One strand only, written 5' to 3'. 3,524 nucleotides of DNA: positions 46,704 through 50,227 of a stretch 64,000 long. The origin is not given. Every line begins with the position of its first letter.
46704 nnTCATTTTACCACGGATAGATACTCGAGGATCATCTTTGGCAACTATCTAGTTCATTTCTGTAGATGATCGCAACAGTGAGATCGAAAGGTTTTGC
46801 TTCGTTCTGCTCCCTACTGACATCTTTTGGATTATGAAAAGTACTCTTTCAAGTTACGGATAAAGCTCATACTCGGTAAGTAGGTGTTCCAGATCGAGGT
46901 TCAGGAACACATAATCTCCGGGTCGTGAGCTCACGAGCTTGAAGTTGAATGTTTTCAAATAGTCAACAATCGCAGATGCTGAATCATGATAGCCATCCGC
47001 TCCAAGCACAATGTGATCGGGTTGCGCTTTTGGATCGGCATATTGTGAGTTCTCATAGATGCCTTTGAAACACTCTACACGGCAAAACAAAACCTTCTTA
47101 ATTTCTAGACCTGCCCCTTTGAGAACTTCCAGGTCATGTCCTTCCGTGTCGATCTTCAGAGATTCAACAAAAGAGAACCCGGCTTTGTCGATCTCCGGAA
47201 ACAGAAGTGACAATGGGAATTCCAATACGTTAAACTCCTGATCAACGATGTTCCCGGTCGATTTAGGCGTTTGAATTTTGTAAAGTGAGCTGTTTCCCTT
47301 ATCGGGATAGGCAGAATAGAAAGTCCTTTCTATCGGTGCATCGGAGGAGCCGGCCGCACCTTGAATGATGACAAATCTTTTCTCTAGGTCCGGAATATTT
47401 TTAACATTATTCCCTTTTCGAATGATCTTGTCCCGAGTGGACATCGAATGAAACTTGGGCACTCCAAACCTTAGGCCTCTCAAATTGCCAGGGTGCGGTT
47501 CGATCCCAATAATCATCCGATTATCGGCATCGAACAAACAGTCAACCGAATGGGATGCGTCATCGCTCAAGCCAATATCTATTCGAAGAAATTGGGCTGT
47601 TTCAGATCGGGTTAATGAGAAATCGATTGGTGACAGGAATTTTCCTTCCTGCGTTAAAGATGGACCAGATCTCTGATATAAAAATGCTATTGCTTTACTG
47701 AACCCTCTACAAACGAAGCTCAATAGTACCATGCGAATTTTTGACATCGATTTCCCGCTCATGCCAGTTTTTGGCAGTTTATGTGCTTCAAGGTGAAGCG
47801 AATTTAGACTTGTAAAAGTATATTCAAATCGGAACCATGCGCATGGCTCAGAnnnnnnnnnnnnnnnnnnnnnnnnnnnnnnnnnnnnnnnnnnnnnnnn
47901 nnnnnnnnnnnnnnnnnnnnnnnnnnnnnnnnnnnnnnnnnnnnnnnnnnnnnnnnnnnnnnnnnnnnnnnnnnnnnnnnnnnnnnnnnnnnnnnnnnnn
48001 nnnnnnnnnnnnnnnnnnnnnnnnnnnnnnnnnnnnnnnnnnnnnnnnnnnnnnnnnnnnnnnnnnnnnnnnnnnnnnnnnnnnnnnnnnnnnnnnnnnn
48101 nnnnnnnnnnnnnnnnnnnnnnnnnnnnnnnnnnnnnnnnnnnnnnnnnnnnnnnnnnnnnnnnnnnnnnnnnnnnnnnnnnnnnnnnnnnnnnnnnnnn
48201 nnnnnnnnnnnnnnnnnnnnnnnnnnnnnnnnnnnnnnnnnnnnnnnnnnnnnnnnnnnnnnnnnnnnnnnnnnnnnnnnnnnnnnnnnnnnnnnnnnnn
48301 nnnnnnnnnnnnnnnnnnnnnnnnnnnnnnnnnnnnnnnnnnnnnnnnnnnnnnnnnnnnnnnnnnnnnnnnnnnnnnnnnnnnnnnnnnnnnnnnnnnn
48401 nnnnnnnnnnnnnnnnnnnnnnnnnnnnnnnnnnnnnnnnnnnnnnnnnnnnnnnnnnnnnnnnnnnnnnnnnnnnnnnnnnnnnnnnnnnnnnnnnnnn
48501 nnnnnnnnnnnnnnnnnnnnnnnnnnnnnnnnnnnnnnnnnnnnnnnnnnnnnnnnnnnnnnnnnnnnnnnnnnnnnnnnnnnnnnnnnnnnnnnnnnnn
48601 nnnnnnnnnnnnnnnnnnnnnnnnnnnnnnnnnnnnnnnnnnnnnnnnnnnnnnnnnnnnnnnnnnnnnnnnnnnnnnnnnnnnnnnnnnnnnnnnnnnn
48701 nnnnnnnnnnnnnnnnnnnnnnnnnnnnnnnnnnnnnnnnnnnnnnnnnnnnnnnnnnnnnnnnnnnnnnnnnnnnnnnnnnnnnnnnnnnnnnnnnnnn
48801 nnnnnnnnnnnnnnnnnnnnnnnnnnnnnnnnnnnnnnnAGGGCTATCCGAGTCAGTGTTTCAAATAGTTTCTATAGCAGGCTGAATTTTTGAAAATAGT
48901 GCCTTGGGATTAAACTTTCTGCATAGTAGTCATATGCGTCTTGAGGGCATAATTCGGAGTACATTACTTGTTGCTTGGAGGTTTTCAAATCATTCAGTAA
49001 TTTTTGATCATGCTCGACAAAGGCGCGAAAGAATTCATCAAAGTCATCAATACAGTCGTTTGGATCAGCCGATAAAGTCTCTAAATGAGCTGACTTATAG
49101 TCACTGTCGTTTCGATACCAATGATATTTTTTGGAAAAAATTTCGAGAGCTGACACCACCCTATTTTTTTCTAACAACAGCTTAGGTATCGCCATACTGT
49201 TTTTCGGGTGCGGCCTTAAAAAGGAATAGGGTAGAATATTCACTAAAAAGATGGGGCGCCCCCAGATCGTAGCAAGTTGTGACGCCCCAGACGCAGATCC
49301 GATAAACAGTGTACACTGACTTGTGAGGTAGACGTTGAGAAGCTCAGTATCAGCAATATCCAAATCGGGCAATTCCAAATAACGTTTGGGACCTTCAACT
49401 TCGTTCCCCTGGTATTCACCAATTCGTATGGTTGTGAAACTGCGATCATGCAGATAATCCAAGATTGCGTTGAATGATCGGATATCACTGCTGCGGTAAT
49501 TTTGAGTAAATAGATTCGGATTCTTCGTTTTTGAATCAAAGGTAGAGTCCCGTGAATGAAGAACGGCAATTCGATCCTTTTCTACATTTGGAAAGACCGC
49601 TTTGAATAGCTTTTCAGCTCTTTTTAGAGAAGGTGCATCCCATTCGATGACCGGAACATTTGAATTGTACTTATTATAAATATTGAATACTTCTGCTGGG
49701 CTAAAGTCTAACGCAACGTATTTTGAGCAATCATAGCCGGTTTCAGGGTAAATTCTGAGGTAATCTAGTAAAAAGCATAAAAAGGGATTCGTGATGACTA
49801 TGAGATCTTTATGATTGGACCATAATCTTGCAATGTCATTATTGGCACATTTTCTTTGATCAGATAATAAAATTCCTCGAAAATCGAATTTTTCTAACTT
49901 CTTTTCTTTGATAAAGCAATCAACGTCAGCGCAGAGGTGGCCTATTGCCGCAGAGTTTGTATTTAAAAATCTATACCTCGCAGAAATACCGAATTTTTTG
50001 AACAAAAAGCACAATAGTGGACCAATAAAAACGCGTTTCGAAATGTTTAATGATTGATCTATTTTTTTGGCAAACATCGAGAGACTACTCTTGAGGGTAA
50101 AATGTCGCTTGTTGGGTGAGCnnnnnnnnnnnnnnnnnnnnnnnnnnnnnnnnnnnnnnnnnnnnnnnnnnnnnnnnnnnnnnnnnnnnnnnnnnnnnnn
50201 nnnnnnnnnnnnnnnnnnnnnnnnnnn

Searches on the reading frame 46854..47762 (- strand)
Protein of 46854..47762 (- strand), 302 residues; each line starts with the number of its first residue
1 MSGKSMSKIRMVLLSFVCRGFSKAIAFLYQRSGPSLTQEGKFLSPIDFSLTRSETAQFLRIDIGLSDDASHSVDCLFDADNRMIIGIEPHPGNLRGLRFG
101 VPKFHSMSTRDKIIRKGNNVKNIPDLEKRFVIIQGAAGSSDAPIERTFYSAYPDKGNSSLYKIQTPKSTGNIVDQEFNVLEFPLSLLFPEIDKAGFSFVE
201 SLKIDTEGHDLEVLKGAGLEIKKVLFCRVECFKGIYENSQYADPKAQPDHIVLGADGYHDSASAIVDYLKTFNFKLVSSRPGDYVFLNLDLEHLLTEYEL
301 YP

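Call 3: search_protein_families(library=pfam, proteins=[window:46854-47762:-], max_evalue=0.001)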
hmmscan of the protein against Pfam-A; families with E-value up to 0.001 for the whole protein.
window:46854-47762:- (302 aa): 1 family
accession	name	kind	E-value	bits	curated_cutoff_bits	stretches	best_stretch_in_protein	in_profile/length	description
PF05050.19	Methyltransf_21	-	7.9e-08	33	22.7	1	84-260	26-157/173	Methyltransferase FkbM domain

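Call 4: search_protein_families(library=ncbifam, proteins=[window:46854-47762:-], max_evalue=0.001)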
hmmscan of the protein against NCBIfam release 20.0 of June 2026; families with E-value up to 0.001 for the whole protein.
window:46854-47762:- (302 aa): 1 family
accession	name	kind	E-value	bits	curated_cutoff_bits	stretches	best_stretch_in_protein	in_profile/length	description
TIGR01444.1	fkbM_fam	subfamily_domain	8.5e-06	26.3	37.7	1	128-222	49-132/143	FkbM family methyltransferase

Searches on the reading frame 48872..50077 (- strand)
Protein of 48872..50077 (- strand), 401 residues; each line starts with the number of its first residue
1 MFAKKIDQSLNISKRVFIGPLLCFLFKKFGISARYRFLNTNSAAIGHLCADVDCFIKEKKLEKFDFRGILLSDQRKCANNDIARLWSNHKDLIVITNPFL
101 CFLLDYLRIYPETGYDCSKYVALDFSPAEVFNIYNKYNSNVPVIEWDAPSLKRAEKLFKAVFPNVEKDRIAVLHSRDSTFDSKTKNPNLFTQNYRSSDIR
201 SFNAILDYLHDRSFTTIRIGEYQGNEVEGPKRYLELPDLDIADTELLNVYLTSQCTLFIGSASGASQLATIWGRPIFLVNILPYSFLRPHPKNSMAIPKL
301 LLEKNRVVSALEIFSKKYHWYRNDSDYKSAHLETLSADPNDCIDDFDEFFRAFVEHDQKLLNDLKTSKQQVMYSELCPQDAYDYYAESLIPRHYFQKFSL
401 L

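Call 3: search_protein_families(library=pfam, proteins=[window:48872-50077:-], max_evalue=0.001)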
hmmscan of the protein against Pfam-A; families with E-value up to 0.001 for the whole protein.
window:48872-50077:- (401 aa): 0 families

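Call 4: search_protein_families(library=ncbifam, proteins=[window:48872-50077:-], max_evalue=0.001)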
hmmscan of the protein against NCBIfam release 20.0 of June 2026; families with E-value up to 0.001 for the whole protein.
window:48872-50077:- (401 aa): 1 family
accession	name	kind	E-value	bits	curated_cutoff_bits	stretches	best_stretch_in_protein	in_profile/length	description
TIGR04372.1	glycosyl_04372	domain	2.3e-29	102.3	45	1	169-350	2-183/207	TIGR04372 family glycosyltransferase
